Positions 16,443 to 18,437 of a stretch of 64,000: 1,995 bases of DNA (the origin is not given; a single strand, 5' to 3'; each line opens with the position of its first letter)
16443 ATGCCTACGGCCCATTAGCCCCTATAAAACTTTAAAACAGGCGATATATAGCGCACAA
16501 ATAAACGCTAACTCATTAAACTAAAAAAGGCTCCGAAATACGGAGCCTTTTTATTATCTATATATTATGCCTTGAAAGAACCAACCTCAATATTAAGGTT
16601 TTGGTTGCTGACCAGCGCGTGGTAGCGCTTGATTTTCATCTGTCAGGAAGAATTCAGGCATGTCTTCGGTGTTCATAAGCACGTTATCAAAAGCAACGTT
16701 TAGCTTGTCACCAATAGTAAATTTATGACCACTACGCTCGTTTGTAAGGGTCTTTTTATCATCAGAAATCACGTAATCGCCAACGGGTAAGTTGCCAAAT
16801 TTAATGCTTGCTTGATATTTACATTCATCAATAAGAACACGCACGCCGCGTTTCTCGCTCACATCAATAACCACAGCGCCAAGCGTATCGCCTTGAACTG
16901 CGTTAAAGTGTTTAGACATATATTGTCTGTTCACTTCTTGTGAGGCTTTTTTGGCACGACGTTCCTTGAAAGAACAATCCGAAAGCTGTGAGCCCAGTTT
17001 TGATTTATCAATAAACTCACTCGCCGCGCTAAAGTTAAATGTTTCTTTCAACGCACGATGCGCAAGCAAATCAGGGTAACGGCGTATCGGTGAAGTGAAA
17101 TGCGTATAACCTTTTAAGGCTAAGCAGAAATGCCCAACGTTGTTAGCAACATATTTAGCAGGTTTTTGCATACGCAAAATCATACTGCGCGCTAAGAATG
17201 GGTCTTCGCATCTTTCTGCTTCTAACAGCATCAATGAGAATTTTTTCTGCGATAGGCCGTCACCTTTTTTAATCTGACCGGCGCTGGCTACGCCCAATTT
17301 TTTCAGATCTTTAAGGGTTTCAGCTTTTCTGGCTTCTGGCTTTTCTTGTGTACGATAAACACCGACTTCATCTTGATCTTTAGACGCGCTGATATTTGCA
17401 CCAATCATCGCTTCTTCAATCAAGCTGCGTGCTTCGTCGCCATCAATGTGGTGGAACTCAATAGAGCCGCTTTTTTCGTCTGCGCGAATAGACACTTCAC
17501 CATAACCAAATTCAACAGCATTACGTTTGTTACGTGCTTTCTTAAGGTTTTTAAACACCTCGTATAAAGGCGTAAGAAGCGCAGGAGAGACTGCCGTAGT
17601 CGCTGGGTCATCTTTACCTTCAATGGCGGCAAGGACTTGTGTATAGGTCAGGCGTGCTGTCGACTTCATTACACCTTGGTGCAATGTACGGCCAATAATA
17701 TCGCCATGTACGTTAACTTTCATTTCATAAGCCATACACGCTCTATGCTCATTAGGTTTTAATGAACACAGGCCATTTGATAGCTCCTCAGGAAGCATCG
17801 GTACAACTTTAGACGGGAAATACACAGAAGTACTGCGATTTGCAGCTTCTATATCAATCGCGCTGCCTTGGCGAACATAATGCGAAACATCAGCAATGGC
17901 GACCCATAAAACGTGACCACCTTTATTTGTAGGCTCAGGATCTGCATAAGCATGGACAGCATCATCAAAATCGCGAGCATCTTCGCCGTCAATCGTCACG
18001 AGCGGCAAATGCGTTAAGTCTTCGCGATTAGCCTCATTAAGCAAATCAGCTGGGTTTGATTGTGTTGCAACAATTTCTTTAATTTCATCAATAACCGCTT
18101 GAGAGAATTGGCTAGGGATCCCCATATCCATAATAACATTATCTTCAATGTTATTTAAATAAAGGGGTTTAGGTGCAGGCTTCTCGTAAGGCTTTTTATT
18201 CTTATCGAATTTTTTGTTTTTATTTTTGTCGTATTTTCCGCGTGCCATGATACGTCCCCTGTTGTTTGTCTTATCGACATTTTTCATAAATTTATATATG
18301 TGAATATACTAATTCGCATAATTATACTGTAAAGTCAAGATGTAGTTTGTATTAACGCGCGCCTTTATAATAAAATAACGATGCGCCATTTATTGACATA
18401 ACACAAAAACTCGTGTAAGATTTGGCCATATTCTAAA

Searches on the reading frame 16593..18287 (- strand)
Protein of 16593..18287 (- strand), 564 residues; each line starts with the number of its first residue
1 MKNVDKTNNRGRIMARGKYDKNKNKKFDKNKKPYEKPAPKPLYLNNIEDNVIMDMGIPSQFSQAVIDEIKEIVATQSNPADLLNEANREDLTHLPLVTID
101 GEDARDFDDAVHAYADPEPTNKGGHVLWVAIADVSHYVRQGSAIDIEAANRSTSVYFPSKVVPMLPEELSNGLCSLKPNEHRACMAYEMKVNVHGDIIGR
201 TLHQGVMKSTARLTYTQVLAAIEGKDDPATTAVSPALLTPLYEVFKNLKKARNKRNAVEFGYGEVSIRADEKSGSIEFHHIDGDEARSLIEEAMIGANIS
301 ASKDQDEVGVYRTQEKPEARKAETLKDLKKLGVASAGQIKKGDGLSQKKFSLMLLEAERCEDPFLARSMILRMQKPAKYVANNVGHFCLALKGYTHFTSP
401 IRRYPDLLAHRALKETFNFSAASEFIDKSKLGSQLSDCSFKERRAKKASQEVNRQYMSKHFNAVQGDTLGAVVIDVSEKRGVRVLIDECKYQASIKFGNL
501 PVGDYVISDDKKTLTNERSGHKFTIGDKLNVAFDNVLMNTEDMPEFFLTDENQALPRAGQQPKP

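Call 101: search_protein_families(library=ncbifam, proteins=[window:16593-18287:-], max_evalue=1e-20)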
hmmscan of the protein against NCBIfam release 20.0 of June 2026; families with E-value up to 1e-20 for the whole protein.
window:16593-18287:- (564 aa): 5 families
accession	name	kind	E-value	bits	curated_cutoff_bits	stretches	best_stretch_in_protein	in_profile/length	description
TIGR02063.1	RNase_R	equivalog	2.5e-126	422.7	597.85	1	50-541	213-703/711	ribonuclease R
TIGR00358.1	3_prime_RNase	superfamily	5.1e-109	365.4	368.6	1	54-540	165-649/657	VacB/RNase II family 3'-5' exoribonuclease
NF008648.0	PRK11642.1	equivalog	3.1e-92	310.2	982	1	56-543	232-720/813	ribonuclease R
NF003455.0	PRK05054.1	equivalog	2.1e-60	204.6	542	1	76-542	178-638/645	exoribonuclease II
TIGR02062.1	RNase_B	equivalog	1e-53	182.4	641.9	1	77-495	178-593/646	exoribonuclease II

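Call 104: find_homologous_proteins(query=window:16593-18287:-, max_evalue=1e-50)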
Query window:16593-18287:- (564 aa): 7996 proteins with E <= 1e-50 among 8000 candidates; the best 120 are listed.
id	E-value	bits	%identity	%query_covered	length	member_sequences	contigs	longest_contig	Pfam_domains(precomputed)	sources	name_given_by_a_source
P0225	0.0e+0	1272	100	100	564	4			PF00773.26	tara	tara:strand:+ start:181927 stop:183621 length:1695 start_codon:yes stop_codon:yes gene_type:complete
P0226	0.0e+0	1107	88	98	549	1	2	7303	PF00773.26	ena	-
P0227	4.3e-192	658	59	92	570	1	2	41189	PF00773.26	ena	-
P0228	3.9e-187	641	57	92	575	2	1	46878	PF00773.26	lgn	-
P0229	3.4e-182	625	56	92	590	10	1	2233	PF00773.26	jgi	jgi:ribonuclease R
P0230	3.6e-167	575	53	92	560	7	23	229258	PF00773.26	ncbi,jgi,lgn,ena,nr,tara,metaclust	ncbi:MAG: VacB/RNase II family 3'-5' exoribonuclease [Pseudomonadota bacterium]|nr:hypothetical prot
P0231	8.2e-147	508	46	98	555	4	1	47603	PF00773.26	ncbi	-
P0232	2.8e-89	318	41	86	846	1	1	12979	PF00575.30,PF00773.26,PF08206.18,PF17876.8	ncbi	-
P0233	4.9e-89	318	39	93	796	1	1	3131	PF00575.30,PF00773.26,PF08206.18,PF17876.8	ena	-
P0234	7.0e-89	317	38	84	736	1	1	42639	PF00575.30,PF00773.26,PF17876.8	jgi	jgi:ribonuclease R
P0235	2.5e-88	315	41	86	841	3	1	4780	PF00575.30,PF00773.26,PF08206.18,PF17876.8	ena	-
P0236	1.7e-87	312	38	92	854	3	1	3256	PF00575.30,PF00773.26,PF08206.18,PF17876.8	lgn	-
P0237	1.7e-87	312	39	87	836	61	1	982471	PF00575.30,PF00773.26,PF08206.18,PF17876.8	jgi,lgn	-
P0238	2.3e-87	312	39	87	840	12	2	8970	PF00575.30,PF00773.26,PF08206.18,PF17876.8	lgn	-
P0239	2.5e-87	312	39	84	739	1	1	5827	PF00575.30,PF00773.26,PF17876.8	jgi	jgi:ribonuclease R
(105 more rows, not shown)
